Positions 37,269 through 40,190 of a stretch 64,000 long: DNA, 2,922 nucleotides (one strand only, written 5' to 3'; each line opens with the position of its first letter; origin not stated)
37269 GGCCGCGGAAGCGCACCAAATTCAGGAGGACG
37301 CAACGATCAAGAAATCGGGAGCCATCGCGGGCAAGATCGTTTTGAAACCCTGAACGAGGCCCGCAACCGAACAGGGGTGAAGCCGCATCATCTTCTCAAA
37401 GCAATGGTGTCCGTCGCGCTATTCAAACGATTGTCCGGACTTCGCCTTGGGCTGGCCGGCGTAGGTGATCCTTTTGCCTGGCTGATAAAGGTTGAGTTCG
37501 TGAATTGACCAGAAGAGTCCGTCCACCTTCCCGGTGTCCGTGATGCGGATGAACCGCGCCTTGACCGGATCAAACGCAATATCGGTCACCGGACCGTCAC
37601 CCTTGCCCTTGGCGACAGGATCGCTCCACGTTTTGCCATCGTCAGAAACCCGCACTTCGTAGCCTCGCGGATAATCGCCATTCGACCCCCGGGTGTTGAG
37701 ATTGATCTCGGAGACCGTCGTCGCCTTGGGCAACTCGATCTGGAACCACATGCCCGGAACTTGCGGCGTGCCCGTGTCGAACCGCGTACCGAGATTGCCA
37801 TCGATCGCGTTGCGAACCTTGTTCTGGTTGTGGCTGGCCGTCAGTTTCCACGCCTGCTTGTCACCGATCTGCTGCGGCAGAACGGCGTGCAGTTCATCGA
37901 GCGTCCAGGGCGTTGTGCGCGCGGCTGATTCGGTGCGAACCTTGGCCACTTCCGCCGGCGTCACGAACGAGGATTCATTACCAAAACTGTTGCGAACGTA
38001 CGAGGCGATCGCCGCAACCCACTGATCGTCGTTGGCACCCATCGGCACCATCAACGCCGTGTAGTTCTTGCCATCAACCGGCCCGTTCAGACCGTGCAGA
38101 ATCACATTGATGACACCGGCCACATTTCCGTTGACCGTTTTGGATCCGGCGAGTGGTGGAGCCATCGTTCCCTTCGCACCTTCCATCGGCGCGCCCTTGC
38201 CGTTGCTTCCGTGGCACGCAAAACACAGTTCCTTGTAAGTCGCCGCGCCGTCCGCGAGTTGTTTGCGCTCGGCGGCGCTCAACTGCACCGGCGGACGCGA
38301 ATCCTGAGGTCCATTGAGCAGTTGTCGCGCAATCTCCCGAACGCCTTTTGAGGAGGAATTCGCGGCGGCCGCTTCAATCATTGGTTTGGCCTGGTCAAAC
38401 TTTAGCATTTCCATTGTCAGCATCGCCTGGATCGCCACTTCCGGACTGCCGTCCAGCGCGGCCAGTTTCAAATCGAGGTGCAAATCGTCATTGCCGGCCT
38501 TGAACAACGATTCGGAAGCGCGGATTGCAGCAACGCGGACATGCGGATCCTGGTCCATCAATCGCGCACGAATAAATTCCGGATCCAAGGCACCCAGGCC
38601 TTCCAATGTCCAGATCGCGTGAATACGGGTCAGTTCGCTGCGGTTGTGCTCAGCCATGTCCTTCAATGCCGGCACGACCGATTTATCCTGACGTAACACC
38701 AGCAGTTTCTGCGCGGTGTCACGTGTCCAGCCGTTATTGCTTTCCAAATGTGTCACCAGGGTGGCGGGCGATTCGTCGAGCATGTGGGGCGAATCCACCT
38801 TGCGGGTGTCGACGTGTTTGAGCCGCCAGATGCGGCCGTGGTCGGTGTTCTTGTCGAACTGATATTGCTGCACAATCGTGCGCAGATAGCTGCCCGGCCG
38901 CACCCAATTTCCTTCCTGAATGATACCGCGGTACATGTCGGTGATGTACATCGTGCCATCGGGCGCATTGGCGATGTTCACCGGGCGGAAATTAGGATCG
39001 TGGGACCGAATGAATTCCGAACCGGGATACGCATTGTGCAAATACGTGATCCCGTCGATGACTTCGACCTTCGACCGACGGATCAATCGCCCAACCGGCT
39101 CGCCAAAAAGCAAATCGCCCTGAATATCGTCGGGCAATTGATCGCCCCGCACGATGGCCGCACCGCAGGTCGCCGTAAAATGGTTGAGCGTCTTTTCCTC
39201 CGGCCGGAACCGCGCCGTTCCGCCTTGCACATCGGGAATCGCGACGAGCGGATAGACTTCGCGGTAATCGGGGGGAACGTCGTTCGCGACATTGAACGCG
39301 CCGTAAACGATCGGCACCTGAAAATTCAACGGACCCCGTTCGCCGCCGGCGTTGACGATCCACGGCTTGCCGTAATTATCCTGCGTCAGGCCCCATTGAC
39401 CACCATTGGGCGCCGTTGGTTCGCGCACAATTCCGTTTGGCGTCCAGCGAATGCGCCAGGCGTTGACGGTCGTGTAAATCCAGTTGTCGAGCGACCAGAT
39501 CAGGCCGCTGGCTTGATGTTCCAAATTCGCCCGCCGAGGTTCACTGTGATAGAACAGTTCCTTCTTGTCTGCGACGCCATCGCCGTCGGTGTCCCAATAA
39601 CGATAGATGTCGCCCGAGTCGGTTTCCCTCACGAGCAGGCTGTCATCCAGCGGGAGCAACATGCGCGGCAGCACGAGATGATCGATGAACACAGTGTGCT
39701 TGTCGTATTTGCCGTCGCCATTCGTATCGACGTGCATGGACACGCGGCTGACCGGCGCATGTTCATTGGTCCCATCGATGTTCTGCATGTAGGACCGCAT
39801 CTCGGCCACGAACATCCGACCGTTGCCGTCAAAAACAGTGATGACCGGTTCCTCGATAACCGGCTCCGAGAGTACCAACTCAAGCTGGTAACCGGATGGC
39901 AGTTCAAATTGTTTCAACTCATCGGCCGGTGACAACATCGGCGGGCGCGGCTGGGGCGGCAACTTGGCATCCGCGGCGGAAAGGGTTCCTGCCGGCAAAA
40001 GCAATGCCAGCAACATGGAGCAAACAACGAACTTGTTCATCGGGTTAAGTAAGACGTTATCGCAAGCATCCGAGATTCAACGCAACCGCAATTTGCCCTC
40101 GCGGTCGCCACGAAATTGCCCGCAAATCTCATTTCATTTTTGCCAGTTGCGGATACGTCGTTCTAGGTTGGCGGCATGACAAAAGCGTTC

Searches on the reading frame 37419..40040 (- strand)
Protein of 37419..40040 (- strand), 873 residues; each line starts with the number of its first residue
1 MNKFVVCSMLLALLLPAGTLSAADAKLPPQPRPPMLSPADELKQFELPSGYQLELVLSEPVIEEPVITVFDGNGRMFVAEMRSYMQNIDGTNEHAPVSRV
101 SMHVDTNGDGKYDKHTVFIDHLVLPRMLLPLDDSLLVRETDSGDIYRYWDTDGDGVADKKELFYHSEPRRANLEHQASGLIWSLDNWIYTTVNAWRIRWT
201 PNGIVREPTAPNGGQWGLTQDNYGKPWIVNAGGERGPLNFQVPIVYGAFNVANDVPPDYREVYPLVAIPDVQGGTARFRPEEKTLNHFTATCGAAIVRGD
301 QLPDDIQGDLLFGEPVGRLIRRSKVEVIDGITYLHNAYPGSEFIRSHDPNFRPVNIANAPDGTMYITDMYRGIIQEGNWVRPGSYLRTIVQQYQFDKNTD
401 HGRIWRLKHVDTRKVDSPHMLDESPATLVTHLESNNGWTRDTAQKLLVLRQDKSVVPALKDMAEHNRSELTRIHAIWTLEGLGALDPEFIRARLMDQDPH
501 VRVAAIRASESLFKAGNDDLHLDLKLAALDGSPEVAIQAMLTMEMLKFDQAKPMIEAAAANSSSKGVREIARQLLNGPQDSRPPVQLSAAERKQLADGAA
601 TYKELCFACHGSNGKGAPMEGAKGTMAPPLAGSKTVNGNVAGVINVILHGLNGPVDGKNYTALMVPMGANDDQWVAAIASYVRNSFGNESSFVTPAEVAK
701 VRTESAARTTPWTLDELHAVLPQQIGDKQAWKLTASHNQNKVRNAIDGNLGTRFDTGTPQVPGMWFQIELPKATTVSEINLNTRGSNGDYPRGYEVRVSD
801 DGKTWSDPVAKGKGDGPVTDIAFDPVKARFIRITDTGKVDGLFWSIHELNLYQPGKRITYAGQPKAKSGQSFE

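Call 6: search_protein_families(library=pfam, proteins=[window:37419-40040:-], max_evalue=0.01)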
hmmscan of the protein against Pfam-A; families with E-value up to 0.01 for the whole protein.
window:37419-40040:- (873 aa): 6 families
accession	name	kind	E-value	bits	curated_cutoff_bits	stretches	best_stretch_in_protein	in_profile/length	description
PF23500.1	DUF7133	-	7.8e-90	302.4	27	1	37-410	1-384/385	Domain of unknown function (DUF7133)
PF00754.31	F5_F8_type_C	-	1.2e-19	71.2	28.2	1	734-845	3-123/127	F5/8 type C domain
PF22633.2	F5_F8_type_C_2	-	4.6e-16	59.6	27.8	1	744-833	1-91/91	NedA-like, galactose-binding domain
PF13646.12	HEAT_2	-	8.1e-08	32.9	27.7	1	427-508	3-86/88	HEAT repeats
PF00034.26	Cytochrom_C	-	1.1e-06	30.3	21.3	1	596-684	2-88/90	Cytochrome c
PF13442.11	Cytochrome_CBB3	-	2.2e-06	28.3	27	1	594-681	2-67/68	Cytochrome C oxidase, cbb3-type, subunit III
